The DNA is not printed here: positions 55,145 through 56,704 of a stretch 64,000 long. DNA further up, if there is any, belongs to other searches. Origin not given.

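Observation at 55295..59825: Rieske/cytochrome b operon with three multihaem cytochromes c and a DOMON protein instead of cytochrome c1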

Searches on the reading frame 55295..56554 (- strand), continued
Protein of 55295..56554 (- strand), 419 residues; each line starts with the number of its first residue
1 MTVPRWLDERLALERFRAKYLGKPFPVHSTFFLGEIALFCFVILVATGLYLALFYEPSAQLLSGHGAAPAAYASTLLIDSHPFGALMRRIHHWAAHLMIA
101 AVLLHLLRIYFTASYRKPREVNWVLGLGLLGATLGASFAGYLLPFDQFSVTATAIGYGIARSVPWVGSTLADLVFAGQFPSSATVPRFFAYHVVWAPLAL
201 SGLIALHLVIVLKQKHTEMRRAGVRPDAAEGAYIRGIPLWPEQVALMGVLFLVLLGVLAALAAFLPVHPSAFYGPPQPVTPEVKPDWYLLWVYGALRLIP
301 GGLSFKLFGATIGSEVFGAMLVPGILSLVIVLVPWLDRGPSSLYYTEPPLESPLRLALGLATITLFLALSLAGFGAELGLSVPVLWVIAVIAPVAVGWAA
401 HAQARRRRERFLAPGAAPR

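Call 26: fold_search(model_id=the predicted structure, library=pdb)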
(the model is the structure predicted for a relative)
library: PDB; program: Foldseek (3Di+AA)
matches with E <= 10: 541; with E <= 0.001: 5
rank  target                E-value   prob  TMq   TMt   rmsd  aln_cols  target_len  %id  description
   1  4zel_B                4.1e-06  1.00  0.30  0.19   7.4       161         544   16  Human dopamine beta-hydroxylase (released 2016-04-20)
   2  4zel_A                2.7e-05  1.00  0.32  0.21   4.5       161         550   17  Human dopamine beta-hydroxylase (released 2016-04-20)
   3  4qi3_A                2.7e-04  1.00  0.31  0.46  10.7       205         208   11  Cytochrome domain of Myriococcum thermophilum cellobiose dehydrogenase, MtCYT (released 2015-07-15)
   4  6jt6                  3.3e-04  1.00  0.33  0.53   6.2       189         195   16  Crystal structure of cytochrome b domain of Pyranose Dehydrogenase from Coprinopsis cinerea (released 2019-11-13)
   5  1d7b_A                6.8e-04  1.00  0.28  0.48   7.7       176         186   10  CYTOCHROME DOMAIN OF CELLOBIOSE DEHYDROGENASE, PH 7.5 (released 2000-10-18)
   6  1d7c_A                1.2e-03  1.00  0.31  0.51   6.3       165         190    9  CYTOCHROME DOMAIN OF CELLOBIOSE DEHYDROGENASE, PH 4.6 (released 2000-10-18)
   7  4qi6                  2.8e-03  1.00  0.29  0.13  11.9       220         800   10  Cellobiose dehydrogenase from Myriococcum thermophilum, MtCDH (released 2015-07-15)
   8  4qi7_A                7.6e-03  0.99  0.28  0.13  11.0       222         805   12  Cellobiose dehydrogenase from Neurospora crassa, NcCDH (released 2015-07-15)
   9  7nwn                  7.6e-03  0.99  0.24  0.37   8.8       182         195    9  A carbohydrate binding module family 9 (CBM9) from Caldicellulsiruptor kristjanssonii (released 2021-07-07)
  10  4qi7_B                8.4e-03  1.00  0.33  0.16  16.5       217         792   13  Cellobiose dehydrogenase from Neurospora crassa, NcCDH (released 2015-07-15)
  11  7nwo                  3.3e-02  0.93  0.24  0.39   8.7       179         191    9  A carbohydrate binding module family 9 (CBM9) from Caldicellulosiruptor kristjanssonii in complex with glucose (released 2021-07-07)
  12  2ivf_C                7.6e-02  0.85  0.27  0.39  14.7       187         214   11  Ethylbenzene dehydrogenase from Aromatoleum aromaticum (released 2006-09-14)
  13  8zku_B                8.5e-02  0.18  0.19  0.16  18.8       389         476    9  Structure of Polycystin-1/Polycystin-2 complex with GOF mutations (released 2025-05-21)
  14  6ch7_D                1.6e-01  0.20  0.18  0.24  13.8       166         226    9  XFEL crystal structure of a natively-glycosylated BG505 SOSIP.664 HIV-1 Envelope Trimer in complex with the broadly-ne (released 2018-05-02)
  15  3hrz_B                1.8e-01  0.08  0.12  0.15  18.5       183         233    6  Cobra Venom Factor (CVF) in complex with human factor B (released 2009-07-07)
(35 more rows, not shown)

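Call 27: find_encoding_contigs(protein=P0145, flank=10000, max_places=2)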
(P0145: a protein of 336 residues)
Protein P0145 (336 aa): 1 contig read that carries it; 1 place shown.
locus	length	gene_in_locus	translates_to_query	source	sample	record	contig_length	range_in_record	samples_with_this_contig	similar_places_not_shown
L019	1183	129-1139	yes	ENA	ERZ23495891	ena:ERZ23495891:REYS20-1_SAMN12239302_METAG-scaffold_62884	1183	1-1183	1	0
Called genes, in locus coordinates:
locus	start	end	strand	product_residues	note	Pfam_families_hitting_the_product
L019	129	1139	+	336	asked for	PF03351:DOMON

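Call 28: find_encoding_contigs(protein=P0133, flank=10000, max_places=2)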
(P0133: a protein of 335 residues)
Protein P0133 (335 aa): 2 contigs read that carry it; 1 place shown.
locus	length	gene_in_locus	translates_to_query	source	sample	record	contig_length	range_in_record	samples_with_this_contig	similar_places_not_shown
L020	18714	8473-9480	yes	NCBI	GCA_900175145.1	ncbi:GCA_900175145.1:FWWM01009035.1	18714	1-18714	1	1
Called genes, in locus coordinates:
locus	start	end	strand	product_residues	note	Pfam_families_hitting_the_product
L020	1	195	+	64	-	?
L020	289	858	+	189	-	PF00355:Rieske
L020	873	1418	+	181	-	PF04246:RseC_MucC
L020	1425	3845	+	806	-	PF00403:HMA, PF00122:E1-E2_ATPase, PF00702:Hydrolase, PF12710:HAD (weak), PF08282:Hydrolase_3 (faint)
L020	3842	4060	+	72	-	-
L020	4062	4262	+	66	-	-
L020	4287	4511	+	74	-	-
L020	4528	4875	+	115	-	PF01957:NfeD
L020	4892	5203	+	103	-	-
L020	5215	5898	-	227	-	PF00072:Response_reg, PF00196:GerE, PF04545:Sigma70_r4 (weak), PF08281:Sigma70_r4_2, PF13384:HTH_23 (weak)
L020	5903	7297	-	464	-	PF00989:PAS, PF08448:PAS_4, PF13188:PAS_8 (weak), PF13426:PAS_9, PF07730:HisKA_3, PF02518:HATPase_c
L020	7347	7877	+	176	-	PF13473:Cupredoxin_1 (faint), PF00127:Copper-bind (weak)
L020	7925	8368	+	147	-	PF07731:Cu-oxidase_2 (faint)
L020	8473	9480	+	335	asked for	PF03351:DOMON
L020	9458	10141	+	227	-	PF00355:Rieske (weak)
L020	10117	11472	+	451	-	PF00033:Cytochrome_B, PF13631:Cytochrom_B_N_2, PF00032:Cytochrom_B_C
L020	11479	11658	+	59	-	-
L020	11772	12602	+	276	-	-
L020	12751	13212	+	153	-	PF13473:Cupredoxin_1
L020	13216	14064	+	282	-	PF11139:SfLAP (weak)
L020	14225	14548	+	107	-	PF00403:HMA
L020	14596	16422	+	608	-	PF16819:DUF5074 (weak), PF10282:Lactonase, PF21959:DUF6923 (faint), PF24684:Vgb_lyase (weak), PF25174:Beta-prop_THOC3 (weak), PF02239:Cytochrom_D1, PF21783:YNCE (weak), PF02239:Cytochrom_D1 (weak), +3 more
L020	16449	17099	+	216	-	PF04140:ICMT, PF04191:PEMT (weak)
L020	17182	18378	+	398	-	PF00070:Pyr_redox (faint), PF01266:DAO (weak), PF01494:FAD_binding_3 (faint), PF03486:HI0933_like (weak), PF13450:NAD_binding_8 (weak)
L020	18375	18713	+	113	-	?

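Call 29: find_encoding_contigs(protein=P0132, flank=10000, max_places=2)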
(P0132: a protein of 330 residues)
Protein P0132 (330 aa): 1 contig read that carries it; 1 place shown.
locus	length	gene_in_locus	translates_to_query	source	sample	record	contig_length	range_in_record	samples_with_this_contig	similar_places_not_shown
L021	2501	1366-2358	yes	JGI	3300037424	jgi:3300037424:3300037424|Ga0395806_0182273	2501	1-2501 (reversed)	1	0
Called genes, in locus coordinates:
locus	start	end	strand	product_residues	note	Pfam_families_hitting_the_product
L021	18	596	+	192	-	PF14522:Cytochrome_C7 (faint), PF22113:Mtrc-MtrF_II-IV_dom (weak)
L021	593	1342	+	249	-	PF14522:Cytochrome_C7 (faint), PF22113:Mtrc-MtrF_II-IV_dom (faint)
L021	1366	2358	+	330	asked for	PF03351:DOMON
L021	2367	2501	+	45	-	?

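Call 33: find_homologous_proteins(query=A4, max_evalue=1e-10)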
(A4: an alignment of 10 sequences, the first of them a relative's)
Query A4 (10 sequences) (335 aa, profile of the alignment): 24 proteins with E <= 1e-10 among 8000 candidates.
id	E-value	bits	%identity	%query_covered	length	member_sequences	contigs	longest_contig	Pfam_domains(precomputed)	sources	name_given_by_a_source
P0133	1.2e-129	450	100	100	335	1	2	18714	PF03351.23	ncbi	-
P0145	5.9e-128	445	26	96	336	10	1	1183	PF03351.23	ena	-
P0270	3.8e-120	419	61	100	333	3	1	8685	PF24002.2,PF03351.23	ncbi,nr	ncbi:hypothetical protein HY230_04055 [Candidatus Acetothermia bacterium]|nr:hypothetical protein [C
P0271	4.2e-118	412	67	100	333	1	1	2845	PF03351.23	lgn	-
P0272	2.0e-116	407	61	100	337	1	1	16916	PF03351.23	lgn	-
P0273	4.9e-115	402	27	97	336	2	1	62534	PF03351.23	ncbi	-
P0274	5.1e-113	396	31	92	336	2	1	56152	PF03351.23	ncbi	-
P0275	3.2e-112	393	27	97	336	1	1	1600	PF03351.23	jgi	jgi:hypothetical protein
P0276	5.2e-112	392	25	97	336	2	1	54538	PF03351.23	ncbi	-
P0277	4.7e-110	386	30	92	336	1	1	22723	PF03351.23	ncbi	-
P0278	1.3e-109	384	26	96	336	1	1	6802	PF03351.23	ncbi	-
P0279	1.5e-107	378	31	96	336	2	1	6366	PF03351.23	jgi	-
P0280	1.2e-103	365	29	89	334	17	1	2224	PF03351.23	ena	-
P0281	1.7e-102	361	29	89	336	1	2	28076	PF03351.23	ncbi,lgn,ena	-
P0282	3.4e-99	350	28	96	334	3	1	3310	PF03351.23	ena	-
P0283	1.4e-98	348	28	91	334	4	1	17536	PF03351.23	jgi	-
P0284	5.7e-89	317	27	100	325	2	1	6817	PF03351.23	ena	-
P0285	6.1e-77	277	41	72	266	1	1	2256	PF03351.23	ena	-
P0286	1.5e-68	249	50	60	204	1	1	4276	PF03351.23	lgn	-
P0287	1.8e-66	243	47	56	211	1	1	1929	PF03351.23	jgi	-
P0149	6.2e-66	241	42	60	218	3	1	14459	PF03351.23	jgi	-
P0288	2.7e-57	213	47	61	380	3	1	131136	PF02600.22,PF03351.23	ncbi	-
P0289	5.9e-36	142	50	42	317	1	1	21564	PF02600.22,PF03351.23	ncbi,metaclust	ncbi:MAG: hypothetical protein A2Z21_07890, partial [Candidatus Fraserbacteria bacterium RBG_16_55_9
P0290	6.2e-28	116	31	49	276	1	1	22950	PF03351.23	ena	-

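Call 34: find_encoding_contigs(protein=P0273, flank=9000, max_places=2)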
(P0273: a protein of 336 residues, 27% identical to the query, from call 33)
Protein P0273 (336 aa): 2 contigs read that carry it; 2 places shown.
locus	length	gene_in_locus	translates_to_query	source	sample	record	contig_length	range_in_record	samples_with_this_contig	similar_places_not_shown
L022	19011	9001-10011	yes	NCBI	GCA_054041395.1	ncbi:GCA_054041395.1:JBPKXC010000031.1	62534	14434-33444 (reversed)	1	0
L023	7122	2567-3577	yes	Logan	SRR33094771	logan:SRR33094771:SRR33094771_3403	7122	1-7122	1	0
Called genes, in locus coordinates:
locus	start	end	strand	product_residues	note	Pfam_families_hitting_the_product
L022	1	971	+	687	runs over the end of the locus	PF18764:nos_propeller, PF13473:Cupredoxin_1, PF00116:COX2 (faint)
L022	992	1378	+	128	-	-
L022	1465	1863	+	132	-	-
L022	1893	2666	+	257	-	-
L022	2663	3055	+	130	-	-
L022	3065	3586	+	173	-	-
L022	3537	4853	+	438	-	PF05048:NosD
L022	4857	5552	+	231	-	PF13183:Fer4_8 (faint), PF13187:Fer4_9 (faint), PF13237:Fer4_10 (faint), PF12797:Fer4_2 (faint), PF14697:Fer4_21 (faint), PF00037:Fer4 (weak), PF12838:Fer4_7 (weak), PF12838:Fer4_7 (weak), +2 more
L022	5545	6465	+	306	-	PF12801:Fer4_5, PF13484:Fer4_16 (faint), PF00037:Fer4 (faint), PF12801:Fer4_5 (weak), PF13237:Fer4_10, PF14697:Fer4_21, PF12838:Fer4_7, PF13187:Fer4_9 (weak), +1 more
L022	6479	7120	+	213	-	PF02463:SMC_N (faint), PF00005:ABC_tran, PF13304:AAA_21 (weak)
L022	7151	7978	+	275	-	PF01061:ABC2_membrane (weak), PF12679:ABC2_membrane_2, PF12698:ABC2_membrane_3 (weak)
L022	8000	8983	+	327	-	PF13229:Beta_helix, PF05048:NosD, PF13229:Beta_helix (weak)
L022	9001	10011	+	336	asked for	PF03351:DOMON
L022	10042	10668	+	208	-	PF00355:Rieske (weak)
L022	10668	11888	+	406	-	PF00033:Cytochrome_B, PF13631:Cytochrom_B_N_2, PF00032:Cytochrom_B_C (weak)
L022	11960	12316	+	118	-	PF13442:Cytochrome_CBB3 (faint), PF00034:Cytochrom_C (weak)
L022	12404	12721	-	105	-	PF09685:MamF_MmsF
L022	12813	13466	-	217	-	PF00730:HhH-GPD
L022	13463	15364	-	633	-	PF13623:SurA_N_2, PF13624:SurA_N_3, PF13145:Rotamase_2, PF00639:Rotamase, PF13616:Rotamase_3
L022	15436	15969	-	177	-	PF02545:Maf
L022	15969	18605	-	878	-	PF03710:GlnE, PF08335:GlnD_UR_UTase, PF03710:GlnE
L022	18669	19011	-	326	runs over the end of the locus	PF07549:Sec_GG, PF02355:SecD_SecF_C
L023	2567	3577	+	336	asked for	PF03351:DOMON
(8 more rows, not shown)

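Call 35: find_encoding_contigs(protein=P0270, flank=9000, max_places=2)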
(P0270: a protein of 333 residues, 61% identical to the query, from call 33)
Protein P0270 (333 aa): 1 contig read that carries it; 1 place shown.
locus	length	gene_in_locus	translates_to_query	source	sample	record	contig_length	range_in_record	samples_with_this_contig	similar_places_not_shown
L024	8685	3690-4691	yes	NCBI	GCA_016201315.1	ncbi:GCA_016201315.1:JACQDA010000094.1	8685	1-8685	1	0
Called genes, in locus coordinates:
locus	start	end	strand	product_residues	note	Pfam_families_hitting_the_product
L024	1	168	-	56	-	?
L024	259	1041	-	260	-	PF00072:Response_reg, PF00196:GerE, PF04545:Sigma70_r4 (weak), PF08281:Sigma70_r4_2 (weak)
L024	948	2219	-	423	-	PF00989:PAS, PF13188:PAS_8 (weak), PF08448:PAS_4, PF13426:PAS_9, PF07730:HisKA_3, PF13581:HATPase_c_2 (weak), PF02518:HATPase_c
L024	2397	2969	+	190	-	-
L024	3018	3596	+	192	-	-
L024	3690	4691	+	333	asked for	PF03351:DOMON, PF24002:DUF7318 (faint)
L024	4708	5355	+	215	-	PF00355:Rieske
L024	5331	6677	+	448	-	PF00033:Cytochrome_B, PF13631:Cytochrom_B_N_2, PF00032:Cytochrom_B_C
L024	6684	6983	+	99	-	-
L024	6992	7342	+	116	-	-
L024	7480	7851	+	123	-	-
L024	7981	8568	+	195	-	PF07610:DUF1573, PF22544:HYDIN_VesB_CFA65-like_Ig (faint)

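Call 41: search_protein_families(library=ncbifam, proteins=[window:55295-56554:-, L001:3869-4870:+, L001:3087-3869:+, L001:6823-8262:-, L001:8259-9656:-, L001:9659-11314:-, L001:11447-12928:-], max_evalue=0.001)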
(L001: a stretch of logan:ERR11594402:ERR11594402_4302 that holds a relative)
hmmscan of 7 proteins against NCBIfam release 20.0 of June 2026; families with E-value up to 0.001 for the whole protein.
window:55295-56554:- (419 aa): 5 families
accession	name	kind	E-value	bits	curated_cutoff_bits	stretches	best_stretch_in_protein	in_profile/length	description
NF050120.1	bc1_QcrB_actin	exception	8.5e-84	282.1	500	1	6-375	1-380/458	cytochrome bc1 complex cytochrome b subunit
NF040969.1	cytb_ExtP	equivalog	8.1e-51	172.8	290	1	27-216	21-202/205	selenite/tellurite reduction operon b-type cytochrome ExtP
NF002990.0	PRK03735.1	subfamily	4.4e-45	154.2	325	1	5-214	7-217/223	cytochrome b6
NF041076.1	cyt_b_SoxC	equivalog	2.2e-25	89.5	740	1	28-395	25-380/542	proton pump complex cytochrome B SoxC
TIGR01156.1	cytb6_f_IV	equivalog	5.9e-06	26.2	127.05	1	233-325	25-114/160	cytochrome b6-f complex subunit IV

L001:3869-4870:+ (334 aa): 0 families

L001:3087-3869:+ (261 aa): 7 families
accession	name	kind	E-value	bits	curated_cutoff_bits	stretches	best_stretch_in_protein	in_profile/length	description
TIGR03508.1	decahem_SO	subfamily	2e-08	34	192.2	2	22-111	3-90/258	DmsE family decaheme c-type cytochrome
NF040943.1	cytoc3_ExtM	equivalog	1.9e-07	29.8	800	1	17-112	15-92/599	selenite/tellurite reduction operon c-type cytochrome ExtM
NF008659.0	PRK11659.1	equivalog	7.2e-06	25.8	184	0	15-62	40-84/188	cytochrome c nitrite reductase pentaheme subunit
TIGR03507.1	decahem_SO1788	subfamily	1.3e-05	23.8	209.3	0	22-116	244-319/672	OmcA/MtrC family decaheme c-type cytochrome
TIGR03146.1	cyt_nit_nrfB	equivalog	5.4e-05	23.5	166.6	0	94-132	13-51/145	cytochrome c nitrite reductase pentaheme subunit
NF041028.1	decahem_GSU2203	exception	7.7e-05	22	325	1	24-151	104-209/317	GSU2203 family decaheme c-type cytochrome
NF041198.1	UshA_like_PCGU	equivalog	0.00017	20.3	275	0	21-102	442-511/519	UshA-like (seleno)protein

L001:6823-8262:- (479 aa): 1 family
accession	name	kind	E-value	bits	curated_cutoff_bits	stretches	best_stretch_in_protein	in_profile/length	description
TIGR01905.1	paired_CXXCH_1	subfamily_domain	0.0002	21.2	25.2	0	115-148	7-40/41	doubled CXXCH domain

L001:8259-9656:- (465 aa): 0 families

L001:9659-11314:- (551 aa): 2 families
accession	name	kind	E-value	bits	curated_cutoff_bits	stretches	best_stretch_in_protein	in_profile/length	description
TIGR03153.1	cytochr_NrfH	equivalog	8.1e-11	42.1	134.2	2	24-91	3-68/138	cytochrome c nitrite reductase small subunit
TIGR03508.1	decahem_SO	subfamily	0.00073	19.1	192.2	1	45-226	66-250/258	DmsE family decaheme c-type cytochrome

L001:11447-12928:- (493 aa): 4 families
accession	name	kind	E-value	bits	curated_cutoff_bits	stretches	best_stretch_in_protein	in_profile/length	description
NF041198.1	UshA_like_PCGU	equivalog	8.8e-16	57.6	275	2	53-164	408-508/519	UshA-like (seleno)protein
TIGR03508.1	decahem_SO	subfamily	1e-10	41.5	192.2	2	87-200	3-102/258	DmsE family decaheme c-type cytochrome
NF041028.1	decahem_GSU2203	exception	9.5e-08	31.6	325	1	86-265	36-213/317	GSU2203 family decaheme c-type cytochrome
TIGR01905.1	paired_CXXCH_1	subfamily_domain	5e-07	29.5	25.2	1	226-262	8-39/41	doubled CXXCH domain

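Call 42: search_dna_similar(query=window:55295-56554:-, collection=plasmids, mode=protein, max_rows=40, rows=best)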
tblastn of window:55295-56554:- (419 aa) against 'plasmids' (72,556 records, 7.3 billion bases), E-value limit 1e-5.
Records with a match: 109; places in all: 117; records where one place covers at least 80% of the query: 73.
Best place of each record, by identity: <60% 109.
By first word of the organism name: Streptomyces 35; Azospirillum 11; Rhodococcus 8; Haloferax 4; Halomicrobium 3; Deinococcus 3; Methylobacterium 3; Mesorhizobium 3; Rhizobium 3; Sinorhizobium 3; and 28 more.
By predicted mobility (MOB-suite, as given by PLSDB): non-mobilizable 83; mobilizable 23; conjugative 3.
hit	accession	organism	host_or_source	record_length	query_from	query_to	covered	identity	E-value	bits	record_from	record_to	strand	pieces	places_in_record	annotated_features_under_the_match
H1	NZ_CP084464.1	Halomicrobium salinisoli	cell culture,gobi saline soil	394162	6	364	86%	46.1%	1e-58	296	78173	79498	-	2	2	cytochrome bc complex cytochrome b subunit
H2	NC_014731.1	Halogeometricum borinquense DSM 11551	-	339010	5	363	86%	43.6%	6e-81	278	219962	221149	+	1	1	cytochrome bc complex cytochrome b subunit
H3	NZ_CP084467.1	Halomicrobium salinisoli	cell culture,gobi saline soil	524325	6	364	86%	43.4%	2e-78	271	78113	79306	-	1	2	cytochrome bc complex cytochrome b subunit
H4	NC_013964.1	Haloferax volcanii DS2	-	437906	6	363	85%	43.0%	2e-76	265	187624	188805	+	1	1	cytochrome bc complex cytochrome b subunit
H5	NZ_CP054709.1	Halarchaeum sp. CBA1220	solar salt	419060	6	363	85%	42.7%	2e-73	256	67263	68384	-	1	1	cytochrome bc complex cytochrome b subunit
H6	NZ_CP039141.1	Haloferax mediterranei ATCC 33500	Cell culture,Spain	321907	3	363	86%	41.5%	8e-77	266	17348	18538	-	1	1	cytochrome bc complex cytochrome b subunit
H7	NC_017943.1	Haloferax mediterranei ATCC 33500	-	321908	3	363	86%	41.5%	8e-77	266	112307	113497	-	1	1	cytochrome bc complex cytochrome b subunit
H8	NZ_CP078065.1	Haloferax larsenii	Cell culture,Salt Lake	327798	6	363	85%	41.1%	8e-74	258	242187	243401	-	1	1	cytochrome bc complex cytochrome b subunit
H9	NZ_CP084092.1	Halomicrobium urmianum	cell culture,salt lake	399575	20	363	82%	41.8%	8e-71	249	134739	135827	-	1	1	cytochrome bc complex cytochrome b subunit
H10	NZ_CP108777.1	Embleya sp. NBC_00896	-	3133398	7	363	85%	38.3%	7e-51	191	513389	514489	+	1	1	none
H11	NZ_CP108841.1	Streptomyces chartreusis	-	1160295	3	364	86%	37.7%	2e-46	179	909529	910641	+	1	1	none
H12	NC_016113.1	Streptantibioticus cattleyicolor NRRL 8057 = DSM 46488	-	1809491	7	363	85%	38.1%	1e-46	179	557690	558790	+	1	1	none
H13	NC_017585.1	Streptantibioticus cattleyicolor NRRL 8057 = DSM 46488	-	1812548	7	363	85%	38.1%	1e-46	179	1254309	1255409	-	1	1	none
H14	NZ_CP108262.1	Streptomyces sp. NBC_00053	-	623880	7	363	85%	37.8%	9e-48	182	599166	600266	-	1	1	ubiquinol-cytochrome c reductase cytochrome b subunit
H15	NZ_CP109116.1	Streptomyces sp. NBC_01768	-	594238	7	363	85%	37.8%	2e-47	181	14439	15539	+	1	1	ubiquinol-cytochrome c reductase cytochrome b subunit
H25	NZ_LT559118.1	Nonomuraea gerenzanensis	-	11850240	5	363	86%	37.5%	6e-45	174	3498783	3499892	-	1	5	none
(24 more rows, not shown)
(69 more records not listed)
